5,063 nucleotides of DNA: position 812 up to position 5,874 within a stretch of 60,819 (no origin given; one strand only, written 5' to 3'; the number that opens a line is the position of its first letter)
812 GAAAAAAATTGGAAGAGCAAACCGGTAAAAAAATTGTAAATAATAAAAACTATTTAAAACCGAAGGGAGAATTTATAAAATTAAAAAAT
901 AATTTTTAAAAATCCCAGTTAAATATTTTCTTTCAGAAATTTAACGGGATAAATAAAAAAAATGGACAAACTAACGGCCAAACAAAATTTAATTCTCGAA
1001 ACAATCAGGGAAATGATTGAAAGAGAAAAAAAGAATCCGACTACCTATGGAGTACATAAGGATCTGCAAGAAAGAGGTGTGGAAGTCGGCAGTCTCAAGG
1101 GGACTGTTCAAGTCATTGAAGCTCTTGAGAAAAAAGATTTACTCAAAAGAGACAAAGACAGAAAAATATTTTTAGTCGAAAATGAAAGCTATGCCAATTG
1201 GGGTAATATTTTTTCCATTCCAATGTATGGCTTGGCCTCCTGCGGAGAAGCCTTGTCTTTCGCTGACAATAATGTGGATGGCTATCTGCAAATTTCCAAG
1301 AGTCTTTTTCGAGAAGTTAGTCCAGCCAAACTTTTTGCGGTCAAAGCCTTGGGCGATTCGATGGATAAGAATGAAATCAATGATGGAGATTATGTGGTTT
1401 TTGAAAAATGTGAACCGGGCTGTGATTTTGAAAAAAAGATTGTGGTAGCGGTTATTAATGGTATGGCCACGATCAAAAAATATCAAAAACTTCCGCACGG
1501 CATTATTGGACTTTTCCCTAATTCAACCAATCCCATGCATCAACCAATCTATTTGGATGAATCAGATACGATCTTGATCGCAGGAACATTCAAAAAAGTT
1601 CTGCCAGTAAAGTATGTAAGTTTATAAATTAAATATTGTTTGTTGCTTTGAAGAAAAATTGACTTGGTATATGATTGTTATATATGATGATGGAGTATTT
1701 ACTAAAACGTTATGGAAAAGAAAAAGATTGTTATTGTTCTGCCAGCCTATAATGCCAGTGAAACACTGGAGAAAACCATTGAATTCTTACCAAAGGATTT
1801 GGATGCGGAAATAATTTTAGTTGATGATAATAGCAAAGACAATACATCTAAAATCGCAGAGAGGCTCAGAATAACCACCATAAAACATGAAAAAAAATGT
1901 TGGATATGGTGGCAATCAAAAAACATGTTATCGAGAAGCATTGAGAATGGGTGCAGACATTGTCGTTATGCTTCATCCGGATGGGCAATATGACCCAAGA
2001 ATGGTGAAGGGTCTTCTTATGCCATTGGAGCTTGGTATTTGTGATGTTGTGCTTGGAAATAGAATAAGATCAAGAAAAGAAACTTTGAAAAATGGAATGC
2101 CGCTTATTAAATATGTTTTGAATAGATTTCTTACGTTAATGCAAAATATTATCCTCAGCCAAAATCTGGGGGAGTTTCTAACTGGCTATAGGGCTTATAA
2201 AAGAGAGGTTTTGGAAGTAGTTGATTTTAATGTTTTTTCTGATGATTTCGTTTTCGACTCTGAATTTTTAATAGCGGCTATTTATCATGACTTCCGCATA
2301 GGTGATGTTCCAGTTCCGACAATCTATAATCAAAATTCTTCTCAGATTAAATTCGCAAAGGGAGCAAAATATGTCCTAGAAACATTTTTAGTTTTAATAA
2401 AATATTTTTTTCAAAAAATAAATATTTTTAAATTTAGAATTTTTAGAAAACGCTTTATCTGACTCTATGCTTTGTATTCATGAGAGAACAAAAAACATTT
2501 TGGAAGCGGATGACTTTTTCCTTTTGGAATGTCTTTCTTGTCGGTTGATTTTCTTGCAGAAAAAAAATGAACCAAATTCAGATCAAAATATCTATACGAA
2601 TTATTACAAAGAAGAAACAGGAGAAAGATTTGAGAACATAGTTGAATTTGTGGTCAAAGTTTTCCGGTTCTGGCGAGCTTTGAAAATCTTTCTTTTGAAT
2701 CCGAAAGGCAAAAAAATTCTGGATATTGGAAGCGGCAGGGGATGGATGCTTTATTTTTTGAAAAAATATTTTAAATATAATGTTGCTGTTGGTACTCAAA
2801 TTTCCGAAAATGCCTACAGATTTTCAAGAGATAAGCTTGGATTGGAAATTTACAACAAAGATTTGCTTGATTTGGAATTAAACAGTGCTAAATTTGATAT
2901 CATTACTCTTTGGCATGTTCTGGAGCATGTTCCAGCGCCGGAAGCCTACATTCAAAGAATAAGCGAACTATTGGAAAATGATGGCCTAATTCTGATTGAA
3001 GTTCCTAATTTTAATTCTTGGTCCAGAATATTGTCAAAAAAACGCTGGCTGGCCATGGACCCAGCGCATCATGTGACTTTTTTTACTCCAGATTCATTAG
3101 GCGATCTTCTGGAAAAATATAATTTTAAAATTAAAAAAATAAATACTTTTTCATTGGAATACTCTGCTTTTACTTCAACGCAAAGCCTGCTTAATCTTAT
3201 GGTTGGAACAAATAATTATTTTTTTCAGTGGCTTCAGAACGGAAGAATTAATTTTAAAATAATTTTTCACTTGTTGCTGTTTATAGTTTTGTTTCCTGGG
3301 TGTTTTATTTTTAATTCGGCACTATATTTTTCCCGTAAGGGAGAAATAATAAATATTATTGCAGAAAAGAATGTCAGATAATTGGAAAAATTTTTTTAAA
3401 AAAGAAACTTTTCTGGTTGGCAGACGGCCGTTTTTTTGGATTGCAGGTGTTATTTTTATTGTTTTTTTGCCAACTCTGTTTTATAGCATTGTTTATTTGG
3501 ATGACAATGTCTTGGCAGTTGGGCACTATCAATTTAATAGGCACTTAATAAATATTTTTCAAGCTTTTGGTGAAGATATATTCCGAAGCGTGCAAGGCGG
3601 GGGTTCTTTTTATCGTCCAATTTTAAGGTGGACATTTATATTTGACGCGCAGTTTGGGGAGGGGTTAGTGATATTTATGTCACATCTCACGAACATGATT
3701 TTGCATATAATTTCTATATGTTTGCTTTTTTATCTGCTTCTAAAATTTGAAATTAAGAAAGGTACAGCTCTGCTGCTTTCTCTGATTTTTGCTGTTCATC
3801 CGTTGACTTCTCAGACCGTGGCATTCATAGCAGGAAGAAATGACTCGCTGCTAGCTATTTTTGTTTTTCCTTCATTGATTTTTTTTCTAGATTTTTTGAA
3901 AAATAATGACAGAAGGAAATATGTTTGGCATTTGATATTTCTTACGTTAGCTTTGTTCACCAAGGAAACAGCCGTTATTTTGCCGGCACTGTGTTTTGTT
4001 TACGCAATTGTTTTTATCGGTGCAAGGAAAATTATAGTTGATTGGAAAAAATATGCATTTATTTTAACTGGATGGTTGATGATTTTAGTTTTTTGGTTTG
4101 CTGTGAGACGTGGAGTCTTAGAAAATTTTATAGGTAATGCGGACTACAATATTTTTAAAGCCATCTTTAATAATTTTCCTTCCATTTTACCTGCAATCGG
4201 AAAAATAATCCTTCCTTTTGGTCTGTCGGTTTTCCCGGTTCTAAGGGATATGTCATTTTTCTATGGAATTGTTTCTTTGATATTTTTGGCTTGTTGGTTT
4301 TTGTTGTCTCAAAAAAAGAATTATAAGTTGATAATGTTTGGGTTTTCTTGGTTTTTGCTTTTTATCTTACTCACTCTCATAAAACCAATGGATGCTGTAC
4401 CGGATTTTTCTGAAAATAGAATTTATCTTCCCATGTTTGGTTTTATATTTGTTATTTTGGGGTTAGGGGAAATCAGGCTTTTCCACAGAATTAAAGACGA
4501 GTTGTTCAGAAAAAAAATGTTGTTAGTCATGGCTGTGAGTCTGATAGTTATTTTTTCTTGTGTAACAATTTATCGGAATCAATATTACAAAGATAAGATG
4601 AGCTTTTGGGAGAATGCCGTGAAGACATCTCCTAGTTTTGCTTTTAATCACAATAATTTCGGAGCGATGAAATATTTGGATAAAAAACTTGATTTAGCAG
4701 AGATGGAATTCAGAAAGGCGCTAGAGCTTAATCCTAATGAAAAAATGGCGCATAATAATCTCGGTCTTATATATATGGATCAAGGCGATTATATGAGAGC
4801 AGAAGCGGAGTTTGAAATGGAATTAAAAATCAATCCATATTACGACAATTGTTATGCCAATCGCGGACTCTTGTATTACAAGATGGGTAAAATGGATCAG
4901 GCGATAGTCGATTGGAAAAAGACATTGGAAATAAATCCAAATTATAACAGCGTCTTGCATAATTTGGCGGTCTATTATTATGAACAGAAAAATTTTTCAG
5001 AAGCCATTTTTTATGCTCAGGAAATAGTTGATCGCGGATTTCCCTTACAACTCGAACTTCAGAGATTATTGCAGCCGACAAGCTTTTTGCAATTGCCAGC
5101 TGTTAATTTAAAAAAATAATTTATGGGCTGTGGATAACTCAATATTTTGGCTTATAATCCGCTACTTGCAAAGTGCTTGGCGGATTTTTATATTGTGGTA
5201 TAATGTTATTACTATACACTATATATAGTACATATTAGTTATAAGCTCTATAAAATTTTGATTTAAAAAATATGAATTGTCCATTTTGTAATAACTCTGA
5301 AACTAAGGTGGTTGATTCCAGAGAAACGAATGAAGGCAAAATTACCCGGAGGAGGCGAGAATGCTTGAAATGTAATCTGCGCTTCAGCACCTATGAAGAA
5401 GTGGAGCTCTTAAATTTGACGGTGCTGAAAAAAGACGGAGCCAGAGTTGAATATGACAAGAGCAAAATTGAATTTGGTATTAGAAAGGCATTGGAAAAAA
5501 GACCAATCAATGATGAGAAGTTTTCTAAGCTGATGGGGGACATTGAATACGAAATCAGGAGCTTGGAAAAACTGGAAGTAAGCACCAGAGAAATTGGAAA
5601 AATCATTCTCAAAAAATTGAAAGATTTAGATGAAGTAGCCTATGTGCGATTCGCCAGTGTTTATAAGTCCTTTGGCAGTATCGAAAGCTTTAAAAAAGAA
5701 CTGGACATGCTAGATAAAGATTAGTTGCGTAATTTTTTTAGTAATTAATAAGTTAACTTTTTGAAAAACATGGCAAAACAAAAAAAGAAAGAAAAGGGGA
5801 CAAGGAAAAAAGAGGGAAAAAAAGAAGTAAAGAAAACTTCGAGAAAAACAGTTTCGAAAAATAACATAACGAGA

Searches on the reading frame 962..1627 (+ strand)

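Call 71: search_protein_families(library=pfam, proteins=[window:962-1627:+], max_evalue=0.001)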
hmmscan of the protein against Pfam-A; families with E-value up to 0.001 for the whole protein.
window:962-1627:+ (221 aa): 1 family
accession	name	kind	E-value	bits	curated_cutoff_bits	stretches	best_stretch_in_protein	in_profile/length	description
PF00717.28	Peptidase_S24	-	2e-17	63.4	23.3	1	87-208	1-113/116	Peptidase S24-like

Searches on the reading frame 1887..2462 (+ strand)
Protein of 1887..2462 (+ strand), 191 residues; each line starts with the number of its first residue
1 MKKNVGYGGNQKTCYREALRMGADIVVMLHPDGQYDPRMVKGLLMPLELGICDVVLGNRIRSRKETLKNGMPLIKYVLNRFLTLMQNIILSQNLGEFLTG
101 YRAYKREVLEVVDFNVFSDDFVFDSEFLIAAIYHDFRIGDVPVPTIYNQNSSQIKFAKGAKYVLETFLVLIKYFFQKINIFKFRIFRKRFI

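Call 71: search_protein_families(library=pfam, proteins=[window:1887-2462:+], max_evalue=0.001)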
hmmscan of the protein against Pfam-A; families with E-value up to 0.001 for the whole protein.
window:1887-2462:+ (191 aa): 1 family
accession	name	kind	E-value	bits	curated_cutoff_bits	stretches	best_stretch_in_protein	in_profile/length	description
PF00535.33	Glycos_transf_2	-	2.6e-06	27.9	23.3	1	2-110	61-165/168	Glycosyl transferase family 2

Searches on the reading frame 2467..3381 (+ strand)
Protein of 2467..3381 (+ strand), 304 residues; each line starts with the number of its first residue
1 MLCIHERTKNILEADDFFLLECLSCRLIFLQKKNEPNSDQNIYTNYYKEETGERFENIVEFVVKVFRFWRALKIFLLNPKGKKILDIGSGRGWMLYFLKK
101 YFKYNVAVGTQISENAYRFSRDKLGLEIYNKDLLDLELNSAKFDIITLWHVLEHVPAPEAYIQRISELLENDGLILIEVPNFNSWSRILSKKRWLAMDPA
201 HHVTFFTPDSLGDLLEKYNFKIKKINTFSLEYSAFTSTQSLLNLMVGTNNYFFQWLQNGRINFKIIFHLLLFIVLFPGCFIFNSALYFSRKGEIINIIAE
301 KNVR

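Call 71: search_protein_families(library=pfam, proteins=[window:2467-3381:+], max_evalue=0.001)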
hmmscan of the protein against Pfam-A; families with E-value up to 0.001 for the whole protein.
window:2467-3381:+ (304 aa): 7 families
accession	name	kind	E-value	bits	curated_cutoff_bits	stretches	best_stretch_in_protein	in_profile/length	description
PF13489.12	Methyltransf_23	-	4.2e-27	95.3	27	1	65-222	5-161/164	Methyltransferase domain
PF08241.18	Methyltransf_11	-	2.1e-12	47.9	21.2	1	85-177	1-95/95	Methyltransferase domain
PF13649.12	Methyltransf_25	-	3.4e-11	44.1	27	1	84-173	1-97/97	Methyltransferase domain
PF13847.12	Methyltransf_31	-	2.7e-10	40.6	27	1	80-181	3-113/145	Methyltransferase domain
PF08242.18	Methyltransf_12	-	5.1e-10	40.4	30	1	85-175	1-98/98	Methyltransferase domain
PF02353.26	CMAS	-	1.6e-05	24.8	27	1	80-179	62-166/273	Mycolic acid cyclopropane synthetase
PF07021.18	MetW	-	1.7e-05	25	21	1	76-186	9-116/193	Methionine biosynthesis protein MetW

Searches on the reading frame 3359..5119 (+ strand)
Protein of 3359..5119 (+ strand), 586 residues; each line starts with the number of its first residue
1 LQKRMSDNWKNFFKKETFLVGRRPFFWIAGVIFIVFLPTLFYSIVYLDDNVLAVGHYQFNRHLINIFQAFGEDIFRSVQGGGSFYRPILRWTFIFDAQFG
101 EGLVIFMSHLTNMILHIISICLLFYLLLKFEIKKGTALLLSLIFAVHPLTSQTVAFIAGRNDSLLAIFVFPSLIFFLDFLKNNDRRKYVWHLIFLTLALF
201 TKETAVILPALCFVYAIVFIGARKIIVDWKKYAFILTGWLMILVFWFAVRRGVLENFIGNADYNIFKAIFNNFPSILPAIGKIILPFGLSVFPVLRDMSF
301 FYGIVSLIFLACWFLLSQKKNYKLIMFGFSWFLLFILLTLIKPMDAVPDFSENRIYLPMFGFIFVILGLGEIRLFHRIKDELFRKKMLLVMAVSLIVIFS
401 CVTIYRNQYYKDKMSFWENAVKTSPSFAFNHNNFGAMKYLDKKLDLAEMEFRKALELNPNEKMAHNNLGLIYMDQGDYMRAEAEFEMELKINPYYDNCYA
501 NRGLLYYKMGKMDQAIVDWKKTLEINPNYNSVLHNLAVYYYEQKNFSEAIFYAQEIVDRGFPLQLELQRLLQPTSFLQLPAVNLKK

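Call 71: search_protein_families(library=pfam, proteins=[window:3359-5119:+], max_evalue=0.001)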
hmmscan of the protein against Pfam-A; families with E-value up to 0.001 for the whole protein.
window:3359-5119:+ (586 aa): 14 families
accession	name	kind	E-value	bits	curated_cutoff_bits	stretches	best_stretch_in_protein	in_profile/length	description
PF00515.34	TPR_1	-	1.4e-21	75.8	27.8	2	498-529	3-34/34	Tetratricopeptide repeat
PF07719.23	TPR_2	-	1.6e-17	62.5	27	1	498-529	3-34/34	Tetratricopeptide repeat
PF13431.12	TPR_17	-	6.6e-15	54.5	24.4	1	451-483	2-34/34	Tetratricopeptide repeat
PF13414.12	TPR_11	-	1.2e-12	47.7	26.8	2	503-543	1-41/42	TPR repeat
PF13424.12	TPR_12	-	9.5e-12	45.4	30.1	1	501-557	8-72/77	Tetratricopeptide repeat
PF13181.12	TPR_8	-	4.9e-11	42.3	25.7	0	498-529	3-34/34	Tetratricopeptide repeat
PF13432.12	TPR_16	-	1.6e-10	41.7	32.7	1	445-495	14-64/65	Tetratricopeptide repeat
PF13374.12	TPR_10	-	4.4e-09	36.5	27.5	0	532-555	4-27/42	Tetratricopeptide repeat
PF13231.12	PMT_2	-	1.6e-08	35.3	26.1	1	109-246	25-160/160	Dolichyl-phosphate-mannose-protein mannosyltransferase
PF14559.12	TPR_19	-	1.6e-07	32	25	0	508-556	3-51/68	Tetratricopeptide repeat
PF13428.12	TPR_14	-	9.9e-06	26.2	23.5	0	533-571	4-41/44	Tetratricopeptide repeat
PF13174.12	TPR_6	-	1.5e-05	25.8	26.3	0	502-528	6-32/33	Tetratricopeptide repeat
PF24575.1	TPR_Slam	-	0.00018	22.4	35.2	0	502-549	53-100/104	Surface lipoprotein assembly modifier, N-terminal TPR repeats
PF23914.1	TPR_CcmH_CycH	-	0.00026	21.3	42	1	417-556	5-147/158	Cytochrome c-type biogenesis protein H TPR domain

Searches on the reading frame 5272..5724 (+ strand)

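Call 71: search_protein_families(library=pfam, proteins=[window:5272-5724:+], max_evalue=0.001)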
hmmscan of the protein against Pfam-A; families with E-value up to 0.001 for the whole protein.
window:5272-5724:+ (150 aa): 2 families
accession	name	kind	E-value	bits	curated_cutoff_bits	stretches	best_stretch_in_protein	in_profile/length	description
PF22811.2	Zn_ribbon_NrdR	-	3.1e-19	69.1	27.2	1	1-42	1-42/42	Transcriptional repressor NrdR-like, N-terminal domain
PF03477.21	ATP-cone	-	7e-19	68.6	25.8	1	50-134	2-85/88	ATP cone domain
